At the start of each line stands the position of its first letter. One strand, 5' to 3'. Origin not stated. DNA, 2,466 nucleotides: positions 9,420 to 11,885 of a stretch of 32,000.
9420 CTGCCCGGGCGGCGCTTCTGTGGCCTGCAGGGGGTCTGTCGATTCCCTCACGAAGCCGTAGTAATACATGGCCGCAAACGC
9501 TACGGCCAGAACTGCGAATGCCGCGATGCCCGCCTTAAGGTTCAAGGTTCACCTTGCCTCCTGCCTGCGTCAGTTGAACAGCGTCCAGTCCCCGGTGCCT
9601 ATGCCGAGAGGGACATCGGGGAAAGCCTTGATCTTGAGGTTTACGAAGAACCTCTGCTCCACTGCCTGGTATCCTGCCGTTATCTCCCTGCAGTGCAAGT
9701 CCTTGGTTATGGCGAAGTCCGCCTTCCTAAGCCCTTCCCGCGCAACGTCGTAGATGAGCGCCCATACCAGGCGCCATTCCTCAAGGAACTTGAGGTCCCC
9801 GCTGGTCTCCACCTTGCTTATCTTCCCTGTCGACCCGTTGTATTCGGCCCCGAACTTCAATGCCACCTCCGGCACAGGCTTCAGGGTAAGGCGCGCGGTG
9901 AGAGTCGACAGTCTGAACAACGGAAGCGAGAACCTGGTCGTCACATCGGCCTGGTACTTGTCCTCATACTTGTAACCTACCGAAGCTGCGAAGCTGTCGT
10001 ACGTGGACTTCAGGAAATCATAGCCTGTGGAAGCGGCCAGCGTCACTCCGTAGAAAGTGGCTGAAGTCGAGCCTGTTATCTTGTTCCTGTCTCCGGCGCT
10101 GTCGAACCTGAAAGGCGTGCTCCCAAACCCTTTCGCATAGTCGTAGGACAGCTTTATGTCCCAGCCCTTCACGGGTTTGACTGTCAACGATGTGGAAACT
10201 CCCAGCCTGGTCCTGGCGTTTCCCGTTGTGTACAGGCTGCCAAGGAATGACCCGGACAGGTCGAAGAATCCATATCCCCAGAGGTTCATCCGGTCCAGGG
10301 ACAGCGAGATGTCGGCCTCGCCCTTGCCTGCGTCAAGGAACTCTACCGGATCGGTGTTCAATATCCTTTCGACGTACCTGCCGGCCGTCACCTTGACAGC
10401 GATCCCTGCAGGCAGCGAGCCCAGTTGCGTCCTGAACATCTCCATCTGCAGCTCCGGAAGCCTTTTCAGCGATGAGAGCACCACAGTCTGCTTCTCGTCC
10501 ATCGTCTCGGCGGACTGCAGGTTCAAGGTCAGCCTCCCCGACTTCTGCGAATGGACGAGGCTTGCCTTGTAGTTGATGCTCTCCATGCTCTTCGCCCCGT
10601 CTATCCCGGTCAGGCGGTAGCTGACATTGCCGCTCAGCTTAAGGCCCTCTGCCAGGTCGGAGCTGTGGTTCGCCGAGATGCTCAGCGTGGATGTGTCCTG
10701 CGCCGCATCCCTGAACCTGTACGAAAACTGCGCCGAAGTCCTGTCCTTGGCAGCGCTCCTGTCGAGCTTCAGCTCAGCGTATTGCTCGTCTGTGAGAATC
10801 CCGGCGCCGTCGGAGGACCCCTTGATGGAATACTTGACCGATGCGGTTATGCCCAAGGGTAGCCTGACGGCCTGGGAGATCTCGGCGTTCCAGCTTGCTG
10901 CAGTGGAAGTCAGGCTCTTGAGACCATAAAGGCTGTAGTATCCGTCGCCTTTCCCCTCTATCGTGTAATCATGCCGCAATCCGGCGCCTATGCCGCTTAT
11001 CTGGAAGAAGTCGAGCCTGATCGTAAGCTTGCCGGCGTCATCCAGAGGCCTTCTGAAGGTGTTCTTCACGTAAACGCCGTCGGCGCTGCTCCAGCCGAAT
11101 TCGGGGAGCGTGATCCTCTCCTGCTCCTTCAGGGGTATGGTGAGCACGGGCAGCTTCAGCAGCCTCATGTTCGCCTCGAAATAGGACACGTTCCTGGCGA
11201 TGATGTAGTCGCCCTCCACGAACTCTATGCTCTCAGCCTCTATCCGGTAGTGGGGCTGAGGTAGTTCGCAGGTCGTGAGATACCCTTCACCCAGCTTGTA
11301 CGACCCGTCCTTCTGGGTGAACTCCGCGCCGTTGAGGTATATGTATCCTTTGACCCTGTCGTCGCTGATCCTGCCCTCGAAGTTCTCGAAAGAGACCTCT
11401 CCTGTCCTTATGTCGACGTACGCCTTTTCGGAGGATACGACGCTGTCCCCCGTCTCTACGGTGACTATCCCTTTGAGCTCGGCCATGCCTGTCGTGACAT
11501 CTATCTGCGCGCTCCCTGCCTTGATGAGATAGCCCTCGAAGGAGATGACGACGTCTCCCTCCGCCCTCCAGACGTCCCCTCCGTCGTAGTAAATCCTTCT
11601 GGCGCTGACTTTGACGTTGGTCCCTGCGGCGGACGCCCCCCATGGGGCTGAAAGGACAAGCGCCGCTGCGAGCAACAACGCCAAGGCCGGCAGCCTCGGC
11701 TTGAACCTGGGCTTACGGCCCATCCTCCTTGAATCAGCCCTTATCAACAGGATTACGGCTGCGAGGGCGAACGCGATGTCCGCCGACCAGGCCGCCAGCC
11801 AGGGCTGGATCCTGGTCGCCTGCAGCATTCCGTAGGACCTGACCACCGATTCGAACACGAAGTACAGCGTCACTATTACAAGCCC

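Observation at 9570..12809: One ORF fuses an inner-membrane LptF/G-type permease to the outer-membrane LPS translocon LptD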

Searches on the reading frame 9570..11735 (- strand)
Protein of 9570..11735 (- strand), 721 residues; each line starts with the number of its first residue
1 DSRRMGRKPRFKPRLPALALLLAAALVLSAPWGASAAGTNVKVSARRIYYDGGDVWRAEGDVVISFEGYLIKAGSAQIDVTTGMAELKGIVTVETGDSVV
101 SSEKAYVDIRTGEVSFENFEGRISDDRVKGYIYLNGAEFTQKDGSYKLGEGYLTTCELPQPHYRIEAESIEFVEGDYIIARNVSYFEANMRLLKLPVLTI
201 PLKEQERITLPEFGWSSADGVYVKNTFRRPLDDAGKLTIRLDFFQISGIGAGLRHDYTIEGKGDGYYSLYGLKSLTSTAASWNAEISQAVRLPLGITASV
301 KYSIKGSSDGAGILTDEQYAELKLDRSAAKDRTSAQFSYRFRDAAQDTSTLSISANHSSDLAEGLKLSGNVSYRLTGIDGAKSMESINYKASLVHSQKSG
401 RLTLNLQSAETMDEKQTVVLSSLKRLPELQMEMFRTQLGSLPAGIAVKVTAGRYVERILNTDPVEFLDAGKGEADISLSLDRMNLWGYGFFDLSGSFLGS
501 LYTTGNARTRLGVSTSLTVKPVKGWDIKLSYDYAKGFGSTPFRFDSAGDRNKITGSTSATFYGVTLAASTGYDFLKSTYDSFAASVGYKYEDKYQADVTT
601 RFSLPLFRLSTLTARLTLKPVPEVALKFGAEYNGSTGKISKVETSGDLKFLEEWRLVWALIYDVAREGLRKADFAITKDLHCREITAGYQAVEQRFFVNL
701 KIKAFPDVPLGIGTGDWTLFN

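Call 6: search_protein_families(library=pfam, proteins=[window:9570-11735:-], max_evalue=10)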
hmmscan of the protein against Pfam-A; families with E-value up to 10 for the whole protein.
window:9570-11735:- (721 aa): 0 families

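Call 15: search_solved_structures(query=A1, max_evalue=10, show_alignments=2)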
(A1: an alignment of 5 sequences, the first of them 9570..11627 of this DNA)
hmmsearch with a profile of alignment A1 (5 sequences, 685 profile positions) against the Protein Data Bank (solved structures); distinct sequences matched with E-value up to 10: 1.
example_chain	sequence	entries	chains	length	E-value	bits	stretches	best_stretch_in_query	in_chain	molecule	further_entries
9f9p_F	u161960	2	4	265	1.9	9.8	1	371-430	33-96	Proteasome subunit alpha type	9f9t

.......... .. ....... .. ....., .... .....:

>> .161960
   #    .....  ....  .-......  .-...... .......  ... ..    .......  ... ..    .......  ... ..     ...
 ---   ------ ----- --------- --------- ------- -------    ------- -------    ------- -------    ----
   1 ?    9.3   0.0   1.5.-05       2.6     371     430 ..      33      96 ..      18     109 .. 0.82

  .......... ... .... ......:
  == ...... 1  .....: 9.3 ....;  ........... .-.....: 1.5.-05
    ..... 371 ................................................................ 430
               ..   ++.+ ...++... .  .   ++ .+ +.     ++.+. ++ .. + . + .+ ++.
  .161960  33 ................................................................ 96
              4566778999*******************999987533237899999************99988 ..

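Call 24: search_protein_representatives(alignment_id=A1)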
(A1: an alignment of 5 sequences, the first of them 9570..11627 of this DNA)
Query: 5 sequences, 685 profile positions. Proteins with E-value up to 0.001 (for the whole library): 3048; up to 1e-10: 1020; up to 1e-30: 132. The best 150 are listed.
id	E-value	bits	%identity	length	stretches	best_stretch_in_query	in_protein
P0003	0.0e+00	1288.4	-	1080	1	2-685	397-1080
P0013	7.4e-127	440.8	-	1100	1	5-682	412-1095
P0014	3.7e-119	415.4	-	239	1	447-685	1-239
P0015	4.3e-83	296.2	-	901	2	18-568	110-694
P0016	1.4e-80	287.9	-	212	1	228-436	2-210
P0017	8.6e-79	282.0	-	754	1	18-681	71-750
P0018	1.2e-74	268.2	-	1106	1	7-677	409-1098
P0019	1.7e-74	267.7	-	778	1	12-679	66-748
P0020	1.3e-72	261.6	-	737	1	3-681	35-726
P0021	6.1e-69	249.4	-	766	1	5-679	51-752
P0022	1.3e-68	248.3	-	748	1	14-681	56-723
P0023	1.8e-67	244.6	-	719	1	22-676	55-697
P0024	7.3e-65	235.9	-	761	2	17-364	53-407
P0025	1.1e-62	228.8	-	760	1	10-679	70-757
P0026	2.3e-62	227.7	-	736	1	21-676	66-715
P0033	1.2e-56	208.8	-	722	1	4-682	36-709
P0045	6.3e-51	189.9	-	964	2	13-551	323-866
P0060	8.7e-45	169.6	-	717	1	5-680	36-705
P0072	7.5e-41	156.6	-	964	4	10-229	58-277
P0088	2.9e-38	148.0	-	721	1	5-679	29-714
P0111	2.6e-34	135.0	-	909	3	6-679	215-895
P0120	3.5e-33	131.2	-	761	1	7-672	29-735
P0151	5.9e-30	120.6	-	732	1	17-679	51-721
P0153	1.1e-29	119.7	-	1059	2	110-238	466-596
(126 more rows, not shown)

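Call 25: search_protein_families(library=pfam, proteins=[P0013, P0018, P0017, P0020, P0023, P0033, P0060, P0088, P0120, P0151], max_evalue=0.01)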
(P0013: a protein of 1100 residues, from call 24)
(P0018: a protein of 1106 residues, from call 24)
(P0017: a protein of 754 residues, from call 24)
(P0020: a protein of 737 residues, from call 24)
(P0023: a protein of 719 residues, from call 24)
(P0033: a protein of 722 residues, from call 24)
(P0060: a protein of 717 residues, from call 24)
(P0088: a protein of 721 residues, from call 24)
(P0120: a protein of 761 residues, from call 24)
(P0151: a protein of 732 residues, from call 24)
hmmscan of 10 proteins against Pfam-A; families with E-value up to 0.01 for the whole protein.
P0013 (1100 aa): 3 families
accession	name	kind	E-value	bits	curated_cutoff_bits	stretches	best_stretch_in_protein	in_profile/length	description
PF03739.19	LptF_LptG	-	2e-96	323.6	27.9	1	6-354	1-352/353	Lipopolysaccharide export system permease LptF/LptG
PF03968.19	LptD_N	-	0.00076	20.1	20.4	0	408-452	65-109/113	LptA/(LptD N-terminal domain) LPS transport protein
PF12600.14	DUF3769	-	0.0042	16.5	20.5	1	902-954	352-405/444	Protein of unknown function (DUF3769)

P0018 (1106 aa): 1 family
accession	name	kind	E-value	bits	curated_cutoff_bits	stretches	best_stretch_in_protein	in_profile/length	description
PF03739.19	LptF_LptG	-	3.3e-88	296.5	27.9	1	6-356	1-353/353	Lipopolysaccharide export system permease LptF/LptG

P0017 (754 aa): 1 family
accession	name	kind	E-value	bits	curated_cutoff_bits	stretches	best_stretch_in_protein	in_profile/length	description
PF03968.19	LptD_N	-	0.004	17.8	20.4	0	70-128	52-111/113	LptA/(LptD N-terminal domain) LPS transport protein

P0020 (737 aa): 0 families

P0023 (719 aa): 0 families

P0033 (722 aa): 1 family
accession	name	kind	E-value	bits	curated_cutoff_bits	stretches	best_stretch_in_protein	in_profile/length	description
PF03968.19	LptD_N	-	0.0015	19.2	20.4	0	49-113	12-87/113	LptA/(LptD N-terminal domain) LPS transport protein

P0060 (717 aa): 1 family
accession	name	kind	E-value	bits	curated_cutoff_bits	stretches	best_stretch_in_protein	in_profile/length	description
PF03968.19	LptD_N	-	0.0014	19.3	20.4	1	37-97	1-58/113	LptA/(LptD N-terminal domain) LPS transport protein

P0088 (721 aa): 2 families
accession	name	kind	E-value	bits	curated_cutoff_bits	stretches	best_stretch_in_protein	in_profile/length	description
PF03968.19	LptD_N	-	2.7e-05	24.8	20.4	1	30-101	30-112/113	LptA/(LptD N-terminal domain) LPS transport protein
PF06835.18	LptC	-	0.0001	22.4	21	0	26-102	82-163/175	Lipopolysaccharide-assembly, LptC-related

P0120 (761 aa): 0 families

P0151 (732 aa): 0 families

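Call 28: search_solved_structures(query=A2, max_evalue=10, show_alignments=3)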
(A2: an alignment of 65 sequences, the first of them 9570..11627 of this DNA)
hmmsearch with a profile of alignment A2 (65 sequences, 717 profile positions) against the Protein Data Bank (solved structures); distinct sequences matched with E-value up to 10: 16.
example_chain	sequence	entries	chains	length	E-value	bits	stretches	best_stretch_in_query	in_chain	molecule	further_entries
8h1r_A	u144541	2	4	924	4.9e-27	97.7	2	25-328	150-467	LPS-assembly protein LptD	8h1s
7omm_A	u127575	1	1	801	1.1e-26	96.6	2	24-374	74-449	LPS-assembly protein LptD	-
5iv9_A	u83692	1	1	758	2.8e-18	68.8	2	31-260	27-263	LPS-assembly protein LptD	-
7zax_A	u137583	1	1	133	4e-10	41.8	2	28-72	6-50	Lipopolysaccharide export system protein LptA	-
8onu_A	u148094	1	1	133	7.8e-10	40.9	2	28-75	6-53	Lipopolysaccharide export system protein LptA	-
8bss_A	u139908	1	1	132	1.9e-09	39.6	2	28-71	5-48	Lipopolysaccharide export system protein LptA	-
8gaj_A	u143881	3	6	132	2.1e-09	39.5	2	28-71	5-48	Lipopolysaccharide export system protein LptA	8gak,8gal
2r19_A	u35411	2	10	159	4.5e-09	38.4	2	27-71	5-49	Protein yhbN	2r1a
7zed_A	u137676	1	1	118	2.6e-08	35.8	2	28-71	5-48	Lipopolysaccharide export system protein LptA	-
7qs6_A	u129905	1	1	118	2.8e-08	35.7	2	28-71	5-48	Lipopolysaccharide export system protein LptA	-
6gd5_A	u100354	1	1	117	3.2e-08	35.6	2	28-71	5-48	Lipopolysaccharide export system protein LptA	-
4uu4_A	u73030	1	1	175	3.8e-08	35.3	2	16-75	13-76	PERIPLASMIC LIPOPOLYSACCHARIDE TRANSPORT PROTEIN LPTH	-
5iva_A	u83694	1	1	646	5.7e-07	31.4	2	178-328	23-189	LPS-assembly protein LptD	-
9t3o_A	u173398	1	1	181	0.00019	23.1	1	31-116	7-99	LPS-assembly protein LptD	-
5ixm_A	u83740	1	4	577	0.0017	20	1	603-682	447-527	LPS-assembly protein LptD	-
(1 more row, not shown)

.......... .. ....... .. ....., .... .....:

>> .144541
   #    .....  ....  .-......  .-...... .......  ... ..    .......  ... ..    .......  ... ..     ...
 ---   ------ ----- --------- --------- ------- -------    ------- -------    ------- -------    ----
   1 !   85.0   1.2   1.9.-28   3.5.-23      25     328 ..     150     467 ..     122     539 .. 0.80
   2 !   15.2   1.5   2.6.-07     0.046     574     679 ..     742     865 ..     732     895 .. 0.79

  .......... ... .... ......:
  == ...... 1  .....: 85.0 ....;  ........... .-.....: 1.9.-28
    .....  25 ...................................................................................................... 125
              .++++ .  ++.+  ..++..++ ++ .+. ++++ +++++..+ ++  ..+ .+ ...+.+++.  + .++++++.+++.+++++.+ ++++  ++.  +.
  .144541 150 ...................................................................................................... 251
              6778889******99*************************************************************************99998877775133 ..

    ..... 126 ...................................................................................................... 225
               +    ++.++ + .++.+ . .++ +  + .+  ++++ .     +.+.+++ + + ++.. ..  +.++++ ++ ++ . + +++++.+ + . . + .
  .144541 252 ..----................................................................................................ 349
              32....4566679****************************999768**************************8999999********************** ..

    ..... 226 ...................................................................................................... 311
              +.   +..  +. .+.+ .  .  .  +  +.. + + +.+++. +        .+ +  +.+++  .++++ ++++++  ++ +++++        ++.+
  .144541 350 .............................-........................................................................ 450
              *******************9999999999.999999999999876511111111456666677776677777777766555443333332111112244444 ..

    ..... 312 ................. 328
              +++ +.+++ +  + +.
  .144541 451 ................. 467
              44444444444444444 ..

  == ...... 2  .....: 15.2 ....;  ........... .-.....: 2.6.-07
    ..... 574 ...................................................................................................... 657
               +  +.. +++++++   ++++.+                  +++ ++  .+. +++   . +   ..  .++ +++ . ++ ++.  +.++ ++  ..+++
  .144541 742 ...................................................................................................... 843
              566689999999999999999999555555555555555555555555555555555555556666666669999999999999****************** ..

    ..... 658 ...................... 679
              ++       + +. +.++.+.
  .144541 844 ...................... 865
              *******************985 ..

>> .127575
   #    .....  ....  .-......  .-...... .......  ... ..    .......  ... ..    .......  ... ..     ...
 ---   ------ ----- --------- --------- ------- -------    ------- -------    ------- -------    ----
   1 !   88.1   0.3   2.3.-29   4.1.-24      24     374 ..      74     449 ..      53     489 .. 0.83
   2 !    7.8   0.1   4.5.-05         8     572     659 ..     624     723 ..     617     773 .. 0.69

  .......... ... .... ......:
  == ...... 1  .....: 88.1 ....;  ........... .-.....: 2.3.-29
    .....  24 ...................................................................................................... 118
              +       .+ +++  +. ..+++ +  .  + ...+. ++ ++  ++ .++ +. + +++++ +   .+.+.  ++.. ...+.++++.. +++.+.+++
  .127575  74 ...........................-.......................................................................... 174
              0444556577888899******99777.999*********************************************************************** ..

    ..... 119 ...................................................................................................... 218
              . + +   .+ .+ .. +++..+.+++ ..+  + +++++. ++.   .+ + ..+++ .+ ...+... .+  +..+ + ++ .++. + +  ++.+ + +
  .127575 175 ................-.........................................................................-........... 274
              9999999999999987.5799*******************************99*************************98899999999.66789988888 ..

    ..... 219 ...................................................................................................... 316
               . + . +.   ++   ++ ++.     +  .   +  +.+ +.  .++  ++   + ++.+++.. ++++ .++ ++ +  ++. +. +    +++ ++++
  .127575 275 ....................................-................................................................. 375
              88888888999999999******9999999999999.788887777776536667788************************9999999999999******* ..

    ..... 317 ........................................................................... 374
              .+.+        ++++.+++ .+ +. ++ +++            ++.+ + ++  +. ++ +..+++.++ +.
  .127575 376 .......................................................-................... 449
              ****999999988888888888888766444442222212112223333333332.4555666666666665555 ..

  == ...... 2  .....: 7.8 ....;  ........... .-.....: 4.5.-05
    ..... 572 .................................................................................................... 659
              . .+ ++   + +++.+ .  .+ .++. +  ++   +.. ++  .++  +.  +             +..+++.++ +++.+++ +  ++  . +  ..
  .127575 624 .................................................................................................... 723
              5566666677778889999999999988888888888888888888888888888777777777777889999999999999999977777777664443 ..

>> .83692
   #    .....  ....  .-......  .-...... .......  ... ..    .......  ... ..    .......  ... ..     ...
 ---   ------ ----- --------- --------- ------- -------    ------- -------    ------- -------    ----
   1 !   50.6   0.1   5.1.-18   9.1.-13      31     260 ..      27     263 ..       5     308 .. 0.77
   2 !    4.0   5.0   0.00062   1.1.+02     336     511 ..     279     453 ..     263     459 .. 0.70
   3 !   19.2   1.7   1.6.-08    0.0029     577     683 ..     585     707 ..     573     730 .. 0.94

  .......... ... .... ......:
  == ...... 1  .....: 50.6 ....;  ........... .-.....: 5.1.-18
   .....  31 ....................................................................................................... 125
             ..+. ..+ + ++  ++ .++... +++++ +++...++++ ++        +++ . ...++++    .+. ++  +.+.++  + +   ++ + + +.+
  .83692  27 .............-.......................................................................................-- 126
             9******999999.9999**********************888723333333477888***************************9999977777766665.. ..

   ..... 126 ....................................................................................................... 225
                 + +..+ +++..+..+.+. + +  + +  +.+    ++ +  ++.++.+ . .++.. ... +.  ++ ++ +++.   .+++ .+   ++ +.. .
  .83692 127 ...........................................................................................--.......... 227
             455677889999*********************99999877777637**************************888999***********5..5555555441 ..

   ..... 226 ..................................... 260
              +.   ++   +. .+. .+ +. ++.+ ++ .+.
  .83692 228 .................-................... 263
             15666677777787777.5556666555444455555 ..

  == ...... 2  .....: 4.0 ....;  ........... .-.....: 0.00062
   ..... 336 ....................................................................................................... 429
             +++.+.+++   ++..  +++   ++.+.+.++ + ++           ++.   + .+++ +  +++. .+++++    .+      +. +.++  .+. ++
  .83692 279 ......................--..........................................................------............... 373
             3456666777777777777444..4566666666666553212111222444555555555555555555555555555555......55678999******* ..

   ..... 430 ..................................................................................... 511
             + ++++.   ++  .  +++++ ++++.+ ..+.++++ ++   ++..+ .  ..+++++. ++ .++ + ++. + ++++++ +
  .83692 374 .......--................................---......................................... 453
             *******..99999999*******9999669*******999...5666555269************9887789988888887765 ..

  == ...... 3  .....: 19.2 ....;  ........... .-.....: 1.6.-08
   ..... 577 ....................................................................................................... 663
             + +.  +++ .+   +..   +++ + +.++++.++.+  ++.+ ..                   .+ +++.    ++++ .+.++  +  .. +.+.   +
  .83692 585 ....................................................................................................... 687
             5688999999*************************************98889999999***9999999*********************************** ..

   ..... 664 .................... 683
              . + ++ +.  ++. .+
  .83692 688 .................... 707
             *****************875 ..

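Call 29: predict_structure(alignment_id=A1)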
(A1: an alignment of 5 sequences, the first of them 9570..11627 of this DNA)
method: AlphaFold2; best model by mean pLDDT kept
length: 685 residues; sequences in the alignment: 5
mean_pLDDT: 52.0   pTM: 0.34
mean pLDDT of the five models: 52.0, 51.1, 48.9, 46.6, 46.2
residues with pLDDT >= 90: 0; 70-90: 99; 50-70: 263; < 50: 323
segments of 3 or more residues with pLDDT < 50: 121-125, 152-173, 188-226, 256-260, 290-303, 309-402, 404-407, 425-429, 447-453, 568-573, 582-685
pLDDT, mean of each block of 10 residues (from residue 1): 76 82 85 82 83 76 74 76 64 63 65 64 52 60 58 35 31 49 48 42 34 29 43 51 57 48 58 60 54 46 50 44 39 38 37 36 31 29 38 43 49 58 49 63 54 59 69 71 55 70 61 66 56 62 58 53 51 50 45 45 37 34 37 34 36 35 35 30 28
secondary structure, 60 per line:
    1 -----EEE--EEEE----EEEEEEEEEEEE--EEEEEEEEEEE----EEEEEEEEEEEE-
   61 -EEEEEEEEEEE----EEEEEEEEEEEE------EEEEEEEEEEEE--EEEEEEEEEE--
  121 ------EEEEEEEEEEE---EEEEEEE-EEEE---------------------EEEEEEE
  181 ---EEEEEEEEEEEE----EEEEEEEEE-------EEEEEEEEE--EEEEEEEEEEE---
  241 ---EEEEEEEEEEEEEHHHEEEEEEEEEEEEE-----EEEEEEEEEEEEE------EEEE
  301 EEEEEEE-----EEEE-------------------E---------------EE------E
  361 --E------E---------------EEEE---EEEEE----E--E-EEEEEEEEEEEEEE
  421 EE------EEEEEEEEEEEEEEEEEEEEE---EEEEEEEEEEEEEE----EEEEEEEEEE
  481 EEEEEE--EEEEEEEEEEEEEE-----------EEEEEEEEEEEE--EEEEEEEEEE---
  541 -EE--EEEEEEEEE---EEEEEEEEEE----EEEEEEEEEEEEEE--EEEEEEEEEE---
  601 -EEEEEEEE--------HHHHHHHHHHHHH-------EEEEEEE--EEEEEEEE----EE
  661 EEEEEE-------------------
elements in order (helices of 4 or more, strands of 3 or more residues): E6-8 E11-14 E19-30 E33-43 E48-59 E62-72 E77-88 E95-106 E109-118 E127-137 E141-147 E149-152 E174-180 E184-195 E200-208 E216-224 E227-237 E244-256 E260-272 E278-290 E297-307 E313-316 E386-389 E393-397 E407-422 E429-449 E453-466 E471-486 E489-502 E514-525 E528-537 E546-554 E558-567 E572-585 E588-597 E602-609 H618-630 E638-644 E647-654 E659-666
